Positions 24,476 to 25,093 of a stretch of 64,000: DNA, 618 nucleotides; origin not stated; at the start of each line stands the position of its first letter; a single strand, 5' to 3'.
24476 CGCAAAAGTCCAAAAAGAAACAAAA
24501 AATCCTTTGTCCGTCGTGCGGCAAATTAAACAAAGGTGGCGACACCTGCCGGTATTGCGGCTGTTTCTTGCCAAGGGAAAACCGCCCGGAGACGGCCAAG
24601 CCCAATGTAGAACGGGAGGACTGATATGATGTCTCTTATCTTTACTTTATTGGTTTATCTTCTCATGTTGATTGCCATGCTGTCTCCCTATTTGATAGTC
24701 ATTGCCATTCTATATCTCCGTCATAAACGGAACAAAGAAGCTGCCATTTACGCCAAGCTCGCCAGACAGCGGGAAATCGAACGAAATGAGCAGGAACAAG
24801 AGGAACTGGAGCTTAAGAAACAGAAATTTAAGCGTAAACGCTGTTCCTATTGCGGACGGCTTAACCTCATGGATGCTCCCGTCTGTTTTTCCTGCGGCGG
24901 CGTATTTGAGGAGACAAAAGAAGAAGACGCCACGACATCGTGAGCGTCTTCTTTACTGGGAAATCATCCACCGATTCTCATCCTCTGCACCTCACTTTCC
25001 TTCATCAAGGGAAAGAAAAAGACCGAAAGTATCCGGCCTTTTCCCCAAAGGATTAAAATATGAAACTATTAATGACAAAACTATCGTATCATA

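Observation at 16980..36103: Type-IV-secretion-like envelope apparatus with no canonical T4SS ATPase, coupling protein or relaxase in 19 kb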

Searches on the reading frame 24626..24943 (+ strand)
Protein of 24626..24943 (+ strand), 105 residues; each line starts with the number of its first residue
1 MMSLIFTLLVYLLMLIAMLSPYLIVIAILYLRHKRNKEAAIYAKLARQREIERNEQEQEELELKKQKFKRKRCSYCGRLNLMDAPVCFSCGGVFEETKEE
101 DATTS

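Call 107: search_protein_families(library=pfam, proteins=[window:24626-24943:+], max_evalue=0.01)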
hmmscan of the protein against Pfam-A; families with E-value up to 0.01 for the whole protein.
window:24626-24943:+ (105 aa): 5 families
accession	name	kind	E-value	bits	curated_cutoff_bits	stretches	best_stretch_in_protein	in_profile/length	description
PF13248.11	Zn_ribbon_3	-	0.00012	21.9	27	1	71-93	3-25/26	zinc-ribbon domain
PF19762.4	DUF6249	-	0.0015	18.9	33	1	13-64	3-52/104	Domain of unknown function (DUF6249)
PF10883.13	DUF2681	-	0.004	17.9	28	1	12-76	4-69/90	Protein of unknown function (DUF2681)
PF12773.13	DZR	-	0.007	16.9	27.3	1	67-91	21-45/45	Double zinc ribbon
PF24394.1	TMEM62_C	-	0.0089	16.1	21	1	6-79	118-189/225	TMEM62 C-terminal domain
